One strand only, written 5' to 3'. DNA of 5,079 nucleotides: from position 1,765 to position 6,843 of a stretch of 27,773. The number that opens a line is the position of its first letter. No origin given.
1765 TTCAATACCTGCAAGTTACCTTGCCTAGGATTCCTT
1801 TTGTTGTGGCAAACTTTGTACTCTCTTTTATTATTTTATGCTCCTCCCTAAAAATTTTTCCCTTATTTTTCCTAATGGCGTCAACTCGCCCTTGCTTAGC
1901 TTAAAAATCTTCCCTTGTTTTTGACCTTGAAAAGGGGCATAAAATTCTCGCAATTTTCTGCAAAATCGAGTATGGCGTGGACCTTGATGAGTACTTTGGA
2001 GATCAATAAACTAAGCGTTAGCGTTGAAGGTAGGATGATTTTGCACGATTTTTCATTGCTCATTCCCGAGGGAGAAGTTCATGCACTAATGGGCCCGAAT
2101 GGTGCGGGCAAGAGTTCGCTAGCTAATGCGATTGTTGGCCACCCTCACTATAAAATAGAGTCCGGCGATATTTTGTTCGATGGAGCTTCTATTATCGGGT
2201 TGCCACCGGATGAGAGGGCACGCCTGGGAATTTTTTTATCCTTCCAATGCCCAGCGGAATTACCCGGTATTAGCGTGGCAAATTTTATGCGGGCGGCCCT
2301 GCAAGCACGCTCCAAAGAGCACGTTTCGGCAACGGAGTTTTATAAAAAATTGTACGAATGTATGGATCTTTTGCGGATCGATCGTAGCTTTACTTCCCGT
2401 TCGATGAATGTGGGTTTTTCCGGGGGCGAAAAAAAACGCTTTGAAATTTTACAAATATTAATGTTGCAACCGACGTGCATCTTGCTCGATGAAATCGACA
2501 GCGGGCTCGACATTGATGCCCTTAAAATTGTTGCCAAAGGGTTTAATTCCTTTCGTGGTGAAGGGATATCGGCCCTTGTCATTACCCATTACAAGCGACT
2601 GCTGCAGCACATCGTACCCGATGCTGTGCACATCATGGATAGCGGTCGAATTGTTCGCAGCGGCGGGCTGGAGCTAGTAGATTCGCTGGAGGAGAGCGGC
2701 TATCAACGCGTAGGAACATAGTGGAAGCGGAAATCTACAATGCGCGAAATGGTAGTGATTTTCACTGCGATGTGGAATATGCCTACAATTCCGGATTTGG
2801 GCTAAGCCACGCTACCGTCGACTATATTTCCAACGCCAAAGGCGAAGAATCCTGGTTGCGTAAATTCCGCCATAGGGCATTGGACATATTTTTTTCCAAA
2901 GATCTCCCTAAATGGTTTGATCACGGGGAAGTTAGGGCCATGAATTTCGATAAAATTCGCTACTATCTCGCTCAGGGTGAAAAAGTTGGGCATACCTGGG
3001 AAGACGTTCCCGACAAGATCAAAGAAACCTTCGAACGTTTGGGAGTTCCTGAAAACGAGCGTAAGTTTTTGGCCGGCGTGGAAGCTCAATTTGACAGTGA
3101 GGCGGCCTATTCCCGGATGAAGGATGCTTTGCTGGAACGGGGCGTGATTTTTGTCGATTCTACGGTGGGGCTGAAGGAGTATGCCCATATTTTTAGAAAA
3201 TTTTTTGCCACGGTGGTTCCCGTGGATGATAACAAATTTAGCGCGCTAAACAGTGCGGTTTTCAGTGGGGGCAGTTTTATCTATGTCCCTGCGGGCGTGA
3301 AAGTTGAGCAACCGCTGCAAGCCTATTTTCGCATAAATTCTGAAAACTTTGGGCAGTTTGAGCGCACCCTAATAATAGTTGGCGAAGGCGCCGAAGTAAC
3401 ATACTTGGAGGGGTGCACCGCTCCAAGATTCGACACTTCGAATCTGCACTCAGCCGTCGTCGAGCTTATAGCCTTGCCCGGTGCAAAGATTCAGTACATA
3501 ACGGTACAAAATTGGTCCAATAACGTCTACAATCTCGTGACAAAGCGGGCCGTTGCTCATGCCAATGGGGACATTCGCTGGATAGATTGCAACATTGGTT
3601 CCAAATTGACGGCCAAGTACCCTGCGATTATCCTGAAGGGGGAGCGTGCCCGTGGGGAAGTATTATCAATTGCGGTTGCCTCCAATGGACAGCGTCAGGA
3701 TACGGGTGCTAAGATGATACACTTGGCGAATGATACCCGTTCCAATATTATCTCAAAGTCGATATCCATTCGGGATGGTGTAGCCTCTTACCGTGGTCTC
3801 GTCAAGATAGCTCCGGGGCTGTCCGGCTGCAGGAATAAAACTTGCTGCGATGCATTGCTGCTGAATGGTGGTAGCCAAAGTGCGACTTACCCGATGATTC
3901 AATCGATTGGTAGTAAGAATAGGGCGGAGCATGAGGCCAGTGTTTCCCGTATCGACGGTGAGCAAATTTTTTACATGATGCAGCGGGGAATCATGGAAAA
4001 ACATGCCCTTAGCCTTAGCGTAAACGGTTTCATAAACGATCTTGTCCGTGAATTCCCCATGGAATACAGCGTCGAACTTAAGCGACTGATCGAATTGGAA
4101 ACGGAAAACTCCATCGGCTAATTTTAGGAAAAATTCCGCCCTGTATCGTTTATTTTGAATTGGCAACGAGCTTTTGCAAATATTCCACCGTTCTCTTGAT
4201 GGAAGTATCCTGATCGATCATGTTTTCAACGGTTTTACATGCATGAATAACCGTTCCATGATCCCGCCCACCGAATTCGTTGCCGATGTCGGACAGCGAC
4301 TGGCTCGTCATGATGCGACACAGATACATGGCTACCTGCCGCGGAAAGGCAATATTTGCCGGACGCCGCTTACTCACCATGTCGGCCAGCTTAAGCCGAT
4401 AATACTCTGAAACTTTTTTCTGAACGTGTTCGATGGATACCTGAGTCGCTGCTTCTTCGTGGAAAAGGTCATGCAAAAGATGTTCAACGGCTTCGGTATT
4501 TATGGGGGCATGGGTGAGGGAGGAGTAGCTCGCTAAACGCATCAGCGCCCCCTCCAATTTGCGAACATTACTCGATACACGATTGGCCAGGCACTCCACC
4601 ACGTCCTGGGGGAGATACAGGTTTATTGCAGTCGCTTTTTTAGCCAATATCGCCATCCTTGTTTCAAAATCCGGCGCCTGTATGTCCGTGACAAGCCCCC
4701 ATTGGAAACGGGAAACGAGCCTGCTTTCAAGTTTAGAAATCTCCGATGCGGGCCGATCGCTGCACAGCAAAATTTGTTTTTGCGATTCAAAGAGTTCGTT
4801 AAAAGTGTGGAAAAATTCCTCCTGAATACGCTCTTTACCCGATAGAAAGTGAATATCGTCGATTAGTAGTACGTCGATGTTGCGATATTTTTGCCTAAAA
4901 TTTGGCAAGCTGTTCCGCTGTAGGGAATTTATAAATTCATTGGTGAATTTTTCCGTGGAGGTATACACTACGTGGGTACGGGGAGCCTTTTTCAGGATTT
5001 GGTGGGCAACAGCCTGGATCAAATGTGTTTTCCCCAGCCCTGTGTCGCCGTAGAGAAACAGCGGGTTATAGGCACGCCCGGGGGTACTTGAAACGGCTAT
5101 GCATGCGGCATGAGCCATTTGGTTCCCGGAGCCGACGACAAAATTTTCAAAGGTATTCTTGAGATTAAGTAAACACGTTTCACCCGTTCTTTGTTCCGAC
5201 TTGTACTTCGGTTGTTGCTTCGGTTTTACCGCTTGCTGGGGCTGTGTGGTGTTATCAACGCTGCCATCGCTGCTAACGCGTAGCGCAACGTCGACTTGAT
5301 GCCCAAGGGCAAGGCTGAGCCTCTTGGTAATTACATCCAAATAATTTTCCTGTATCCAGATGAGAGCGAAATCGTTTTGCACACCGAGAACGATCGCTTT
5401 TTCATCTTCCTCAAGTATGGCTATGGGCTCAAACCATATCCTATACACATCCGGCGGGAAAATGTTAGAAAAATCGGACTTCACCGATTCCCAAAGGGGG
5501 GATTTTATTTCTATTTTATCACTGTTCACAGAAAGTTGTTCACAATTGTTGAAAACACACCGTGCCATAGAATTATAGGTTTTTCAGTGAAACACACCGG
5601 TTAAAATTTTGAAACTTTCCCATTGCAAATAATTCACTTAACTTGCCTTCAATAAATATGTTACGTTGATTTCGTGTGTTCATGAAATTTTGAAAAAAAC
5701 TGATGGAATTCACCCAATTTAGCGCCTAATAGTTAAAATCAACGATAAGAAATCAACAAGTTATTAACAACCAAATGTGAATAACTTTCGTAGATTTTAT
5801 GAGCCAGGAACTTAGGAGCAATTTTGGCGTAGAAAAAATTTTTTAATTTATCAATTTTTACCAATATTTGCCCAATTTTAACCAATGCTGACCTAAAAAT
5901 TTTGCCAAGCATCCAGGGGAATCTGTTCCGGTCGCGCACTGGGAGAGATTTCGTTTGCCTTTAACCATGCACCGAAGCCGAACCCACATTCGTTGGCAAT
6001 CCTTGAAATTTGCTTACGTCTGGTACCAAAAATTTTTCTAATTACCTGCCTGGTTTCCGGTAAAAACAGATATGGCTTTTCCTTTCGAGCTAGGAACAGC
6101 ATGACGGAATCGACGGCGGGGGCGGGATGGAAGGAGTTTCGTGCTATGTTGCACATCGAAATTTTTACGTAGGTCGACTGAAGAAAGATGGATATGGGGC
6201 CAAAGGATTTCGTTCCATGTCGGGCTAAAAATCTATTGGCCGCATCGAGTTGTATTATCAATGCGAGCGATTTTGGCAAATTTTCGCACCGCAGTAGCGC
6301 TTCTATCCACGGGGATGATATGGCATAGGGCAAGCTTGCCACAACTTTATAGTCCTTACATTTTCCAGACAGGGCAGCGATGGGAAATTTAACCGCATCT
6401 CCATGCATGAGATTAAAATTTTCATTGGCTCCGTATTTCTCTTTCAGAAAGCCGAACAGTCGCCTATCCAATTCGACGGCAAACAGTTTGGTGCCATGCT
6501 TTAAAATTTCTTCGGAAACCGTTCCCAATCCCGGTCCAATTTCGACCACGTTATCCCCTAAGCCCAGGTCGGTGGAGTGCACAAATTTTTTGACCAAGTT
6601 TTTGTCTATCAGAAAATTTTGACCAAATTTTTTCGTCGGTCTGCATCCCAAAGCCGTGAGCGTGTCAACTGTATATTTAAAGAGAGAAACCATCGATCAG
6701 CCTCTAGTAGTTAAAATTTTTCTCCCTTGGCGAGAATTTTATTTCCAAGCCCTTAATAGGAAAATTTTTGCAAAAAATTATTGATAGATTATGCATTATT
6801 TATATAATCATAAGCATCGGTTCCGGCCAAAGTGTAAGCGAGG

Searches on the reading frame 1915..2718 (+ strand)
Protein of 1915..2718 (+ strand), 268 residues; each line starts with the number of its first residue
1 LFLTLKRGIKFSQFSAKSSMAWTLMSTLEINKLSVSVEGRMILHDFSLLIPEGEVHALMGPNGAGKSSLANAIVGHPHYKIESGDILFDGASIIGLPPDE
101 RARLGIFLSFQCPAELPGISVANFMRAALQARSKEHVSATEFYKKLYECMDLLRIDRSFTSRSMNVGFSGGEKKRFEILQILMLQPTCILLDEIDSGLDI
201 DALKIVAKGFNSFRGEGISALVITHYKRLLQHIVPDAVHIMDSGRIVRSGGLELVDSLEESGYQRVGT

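Call 43: search_protein_families(library=pfam, proteins=[window:1915-2718:+], max_evalue=0.01)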
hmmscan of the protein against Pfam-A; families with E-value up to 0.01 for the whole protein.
window:1915-2718:+ (268 aa): 7 families
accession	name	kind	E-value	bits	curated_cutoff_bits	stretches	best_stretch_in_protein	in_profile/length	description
PF00005.33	ABC_tran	-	7e-21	75.7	25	1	43-193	1-134/137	ABC transporter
PF02463.25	SMC_N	-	1.6e-09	38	40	2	168-232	137-204/220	RecF/RecN/SMC N terminal domain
PF13304.12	AAA_21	-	3.2e-06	27.9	27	0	179-225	249-298/304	AAA domain, putative AbiEii toxin, Type IV TA system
PF03193.22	RsgA_GTPase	-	0.00033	21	30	1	28-81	82-134/174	RsgA GTPase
PF00004.35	AAA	-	0.0023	18.8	21.2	0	58-76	3-21/131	ATPase family associated with various cellular activities (AAA)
PF13481.12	AAA_25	-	0.0063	16.6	27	0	49-70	29-50/195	AAA domain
PF13555.12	AAA_29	-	0.0065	16.6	27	0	51-73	20-42/61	P-loop containing region of AAA domain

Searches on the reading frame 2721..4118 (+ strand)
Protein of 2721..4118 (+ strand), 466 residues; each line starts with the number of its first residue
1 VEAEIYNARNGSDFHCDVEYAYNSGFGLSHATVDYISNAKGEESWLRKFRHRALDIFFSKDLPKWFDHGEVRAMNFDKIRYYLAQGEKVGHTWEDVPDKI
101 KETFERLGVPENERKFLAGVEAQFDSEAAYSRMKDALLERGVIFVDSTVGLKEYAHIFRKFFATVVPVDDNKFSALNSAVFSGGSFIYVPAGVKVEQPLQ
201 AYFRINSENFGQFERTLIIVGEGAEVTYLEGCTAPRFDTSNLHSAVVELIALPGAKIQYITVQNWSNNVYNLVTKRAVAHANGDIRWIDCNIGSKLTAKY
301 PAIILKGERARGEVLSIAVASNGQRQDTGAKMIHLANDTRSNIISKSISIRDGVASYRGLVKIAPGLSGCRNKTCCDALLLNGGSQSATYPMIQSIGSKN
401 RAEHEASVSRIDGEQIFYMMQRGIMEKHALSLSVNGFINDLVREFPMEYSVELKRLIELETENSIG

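Call 43: search_protein_families(library=pfam, proteins=[window:2721-4118:+], max_evalue=0.01)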
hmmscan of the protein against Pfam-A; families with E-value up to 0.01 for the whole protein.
window:2721-4118:+ (466 aa): 2 families
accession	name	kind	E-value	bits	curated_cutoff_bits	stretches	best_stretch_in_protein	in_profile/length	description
PF01458.23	SUFBD_core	-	3.5e-72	243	27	1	203-437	1-232/232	SUF system FeS cluster assembly, SufBD core domain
PF19295.5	SufBD_N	-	4.2e-09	36.7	23.5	1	82-200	58-171/172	SufBD protein N-terminal region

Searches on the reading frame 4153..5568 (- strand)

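Call 43: search_protein_families(library=pfam, proteins=[window:4153-5568:-], max_evalue=0.01)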
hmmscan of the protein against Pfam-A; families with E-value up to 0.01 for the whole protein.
window:4153-5568:- (472 aa): 16 families
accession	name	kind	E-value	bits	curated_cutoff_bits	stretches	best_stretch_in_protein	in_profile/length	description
PF00308.24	Bac_DnaA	-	2.3e-69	233.2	23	1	134-295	1-162/162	Bacterial DnaA ATPAse domain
PF08299.17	Bac_DnaA_C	-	1e-28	99.6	31.5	1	379-447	1-69/69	Bacterial dnaA protein helix-turn-helix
PF11638.13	DnaA_N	-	6.6e-12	45.4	24.6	1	25-85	3-64/65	DnaA N-terminal domain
PF00004.35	AAA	-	3.4e-09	37.7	21.2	1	171-289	2-124/131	ATPase family associated with various cellular activities (AAA)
PF01695.23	IstB_IS21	-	2e-08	34.4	24.1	1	170-275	95-197/238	IstB-like ATP binding protein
PF13191.12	AAA_16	-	2.1e-06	28.8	32.6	1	145-260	3-124/167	AAA ATPase domain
PF13401.12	AAA_22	-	1e-05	26.3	27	1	169-261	7-109/130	AAA domain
PF00910.28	RNA_helicase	-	1.3e-05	26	21.5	1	171-271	2-86/105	RNA helicase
PF01637.24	ATPase_2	-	0.00039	20.8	33.2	1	167-271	20-117/225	ATPase domain predominantly from Archaea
PF00270.35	DEAD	-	0.00095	19.4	26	0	193-270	90-157/167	DEAD/DEAH box helicase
PF05496.18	RuvB_N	-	0.0021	18.3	27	1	154-251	20-103/159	Holliday junction DNA helicase RuvB P-loop domain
PF25201.1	nSTAND6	-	0.0025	18.3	27.7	1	167-217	18-68/148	Novel STAND NTPase 6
PF13173.12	AAA_14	-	0.0027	18.2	27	1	168-253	3-85/129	AAA domain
PF22688.2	Hda_lid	-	0.0032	17.9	27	0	303-349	3-49/65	Hda, lid domain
PF02367.23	TsaE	-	0.0066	16.8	26.6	0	163-193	20-47/128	Threonylcarbamoyl adenosine biosynthesis protein TsaE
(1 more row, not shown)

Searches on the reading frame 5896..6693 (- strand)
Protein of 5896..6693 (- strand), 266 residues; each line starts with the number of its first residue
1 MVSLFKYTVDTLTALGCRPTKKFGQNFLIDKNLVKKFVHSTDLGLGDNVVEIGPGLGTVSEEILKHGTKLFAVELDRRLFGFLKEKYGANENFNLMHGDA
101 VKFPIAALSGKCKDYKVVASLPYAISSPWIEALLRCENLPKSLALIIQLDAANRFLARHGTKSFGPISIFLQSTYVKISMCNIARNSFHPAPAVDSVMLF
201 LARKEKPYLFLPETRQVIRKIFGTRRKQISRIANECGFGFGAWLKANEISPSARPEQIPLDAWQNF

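Call 43: search_protein_families(library=pfam, proteins=[window:5896-6693:-], max_evalue=0.01)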
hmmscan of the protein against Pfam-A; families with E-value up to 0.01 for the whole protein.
window:5896-6693:- (266 aa): 2 families
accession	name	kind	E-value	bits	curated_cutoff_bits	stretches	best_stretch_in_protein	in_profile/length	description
PF00398.26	RrnaAD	-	3.4e-42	144.8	24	1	21-231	6-221/263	Ribosomal RNA adenine dimethylase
PF13649.12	Methyltransf_25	-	0.0031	18.6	27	1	49-106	1-61/97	Methyltransferase domain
